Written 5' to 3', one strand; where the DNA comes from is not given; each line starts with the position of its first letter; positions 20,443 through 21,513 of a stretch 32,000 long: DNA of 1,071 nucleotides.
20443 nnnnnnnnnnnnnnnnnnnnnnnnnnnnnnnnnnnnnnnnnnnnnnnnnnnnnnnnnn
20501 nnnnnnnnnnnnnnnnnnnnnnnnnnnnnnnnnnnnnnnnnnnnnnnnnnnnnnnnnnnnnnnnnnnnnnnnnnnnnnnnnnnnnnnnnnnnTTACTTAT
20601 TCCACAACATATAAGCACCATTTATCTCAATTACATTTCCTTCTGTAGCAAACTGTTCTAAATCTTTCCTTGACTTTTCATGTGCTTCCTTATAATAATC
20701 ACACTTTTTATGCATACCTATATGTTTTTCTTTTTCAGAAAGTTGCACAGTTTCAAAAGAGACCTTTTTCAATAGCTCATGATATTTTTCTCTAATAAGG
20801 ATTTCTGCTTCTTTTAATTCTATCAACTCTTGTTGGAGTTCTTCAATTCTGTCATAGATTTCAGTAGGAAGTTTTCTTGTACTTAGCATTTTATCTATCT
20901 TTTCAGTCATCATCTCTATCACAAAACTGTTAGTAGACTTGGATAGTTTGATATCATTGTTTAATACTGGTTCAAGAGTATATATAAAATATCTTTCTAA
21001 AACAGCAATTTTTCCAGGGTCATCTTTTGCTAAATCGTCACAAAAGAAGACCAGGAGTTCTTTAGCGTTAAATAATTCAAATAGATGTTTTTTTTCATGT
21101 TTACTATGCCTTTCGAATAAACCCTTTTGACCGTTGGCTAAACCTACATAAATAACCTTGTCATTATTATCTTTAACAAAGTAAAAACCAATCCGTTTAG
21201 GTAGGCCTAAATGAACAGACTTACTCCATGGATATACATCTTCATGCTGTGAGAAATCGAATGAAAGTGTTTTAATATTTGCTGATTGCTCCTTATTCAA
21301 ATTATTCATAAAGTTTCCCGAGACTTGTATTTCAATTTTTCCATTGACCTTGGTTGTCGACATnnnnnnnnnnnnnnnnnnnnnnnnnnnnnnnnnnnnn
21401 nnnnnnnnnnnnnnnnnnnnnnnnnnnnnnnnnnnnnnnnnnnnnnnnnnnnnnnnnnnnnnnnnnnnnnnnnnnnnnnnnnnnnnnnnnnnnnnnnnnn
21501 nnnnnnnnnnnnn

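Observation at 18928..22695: A 3.6-kb cassette (resolvase, GIY-YIG protein, HNH protein) bracketed by direct repeats next to a tyrosine integrase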

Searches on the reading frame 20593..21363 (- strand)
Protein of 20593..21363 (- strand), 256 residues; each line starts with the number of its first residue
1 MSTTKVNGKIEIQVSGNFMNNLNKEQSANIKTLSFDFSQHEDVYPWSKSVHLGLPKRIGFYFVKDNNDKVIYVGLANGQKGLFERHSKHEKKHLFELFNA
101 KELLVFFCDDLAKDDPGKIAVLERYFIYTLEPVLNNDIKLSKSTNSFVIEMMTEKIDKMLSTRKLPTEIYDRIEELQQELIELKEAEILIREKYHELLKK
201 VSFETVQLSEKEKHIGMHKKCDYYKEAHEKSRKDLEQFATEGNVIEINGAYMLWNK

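Call 7: search_protein_families(library=pfam, proteins=[window:20593-21363:-], max_evalue=0.01)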
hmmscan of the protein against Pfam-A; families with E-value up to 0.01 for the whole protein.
window:20593-21363:- (256 aa): 0 families

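Call 25: search_protein_families(library=padloc, proteins=[window:20593-21363:-], max_evalue=0.01)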
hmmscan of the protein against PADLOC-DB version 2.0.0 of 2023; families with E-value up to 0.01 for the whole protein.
window:20593-21363:- (256 aa): 1 family
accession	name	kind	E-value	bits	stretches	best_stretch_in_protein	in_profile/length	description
PDLC03973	UzuA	-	5.6e-05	20.8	1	32-90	155-216/278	-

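Call 26: search_protein_families(library=ncbifam, proteins=[window:20593-21363:-], max_evalue=0.01)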
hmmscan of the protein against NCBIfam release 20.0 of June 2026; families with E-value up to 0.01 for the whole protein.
window:20593-21363:- (256 aa): 0 families

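Call 66: find_homologous_proteins(query=window:20593-21363:-, max_evalue=0.001)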
Query window:20593-21363:- (256 aa): 3 proteins with E <= 0.001 among 624 candidates.
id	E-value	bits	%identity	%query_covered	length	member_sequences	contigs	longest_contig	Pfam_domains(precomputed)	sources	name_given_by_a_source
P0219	9.4e-165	564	100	100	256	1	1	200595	-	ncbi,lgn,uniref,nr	ncbi:GIY-YIG nuclease family protein [Peribacillus huizhouensis]|uniref:Excinuclease UvrABC nuclease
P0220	1.5e-117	410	72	99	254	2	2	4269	-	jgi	jgi:excinuclease UvrABC nuclease subunit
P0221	4.7e-101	356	66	98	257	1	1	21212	-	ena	-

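Call 67: find_encoding_contigs(protein=P0221, flank=10000, max_places=3)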
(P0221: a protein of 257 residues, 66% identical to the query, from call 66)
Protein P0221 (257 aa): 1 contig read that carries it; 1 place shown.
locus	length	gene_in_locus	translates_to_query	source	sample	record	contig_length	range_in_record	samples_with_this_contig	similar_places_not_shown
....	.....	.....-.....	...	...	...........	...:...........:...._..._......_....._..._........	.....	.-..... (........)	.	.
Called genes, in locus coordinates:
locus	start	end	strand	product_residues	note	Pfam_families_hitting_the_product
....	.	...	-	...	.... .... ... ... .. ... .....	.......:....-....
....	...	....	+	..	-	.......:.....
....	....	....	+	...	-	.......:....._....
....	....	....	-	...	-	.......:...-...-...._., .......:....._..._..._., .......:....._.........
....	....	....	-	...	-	-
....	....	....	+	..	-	-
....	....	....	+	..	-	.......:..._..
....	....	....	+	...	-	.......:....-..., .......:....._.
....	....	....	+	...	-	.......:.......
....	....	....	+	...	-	-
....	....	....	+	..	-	-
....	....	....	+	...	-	-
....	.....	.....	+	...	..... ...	-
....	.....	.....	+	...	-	-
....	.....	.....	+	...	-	-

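Call 68: find_encoding_contigs(protein=P0220, flank=10000, max_places=3)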
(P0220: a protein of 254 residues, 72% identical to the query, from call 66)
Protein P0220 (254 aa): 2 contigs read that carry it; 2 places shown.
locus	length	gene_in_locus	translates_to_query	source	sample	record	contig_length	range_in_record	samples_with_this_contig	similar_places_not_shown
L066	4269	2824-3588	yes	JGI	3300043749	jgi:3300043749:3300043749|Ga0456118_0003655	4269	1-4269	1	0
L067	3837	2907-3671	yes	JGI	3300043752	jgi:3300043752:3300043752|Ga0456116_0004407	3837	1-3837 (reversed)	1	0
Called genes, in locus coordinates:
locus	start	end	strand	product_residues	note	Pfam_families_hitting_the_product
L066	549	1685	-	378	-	PF05145:AbrB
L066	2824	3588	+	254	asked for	-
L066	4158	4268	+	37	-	?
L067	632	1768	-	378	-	PF05145:AbrB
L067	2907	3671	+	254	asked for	-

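Call 83: search_solved_structures(query=window:20593-21363:-, max_evalue=10)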
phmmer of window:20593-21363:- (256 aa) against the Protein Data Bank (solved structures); distinct sequences matched with E-value up to 10: 1.
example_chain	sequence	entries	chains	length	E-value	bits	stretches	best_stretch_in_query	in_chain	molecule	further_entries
5zby_A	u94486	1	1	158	0.068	16.1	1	50-93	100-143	Hydrogenase maturation protease HycI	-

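Call 84: search_protein_families(library=pfam, proteins=[window:20593-21363:-], max_evalue=10)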
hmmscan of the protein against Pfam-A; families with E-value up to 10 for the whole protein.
window:20593-21363:- (256 aa): 3 families
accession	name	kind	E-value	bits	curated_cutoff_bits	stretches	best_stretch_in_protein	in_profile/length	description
PF01541.30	GIY-YIG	-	0.031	15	22.6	1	59-98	3-42/78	GIY-YIG catalytic domain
PF18196.7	Cdh1_DBD_1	-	0.049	14.4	26.4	1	152-213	19-81/120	Chromodomain helicase DNA-binding domain 1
PF05188.22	MutS_II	-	0.2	12.5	25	1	167-240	29-96/133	MutS domain II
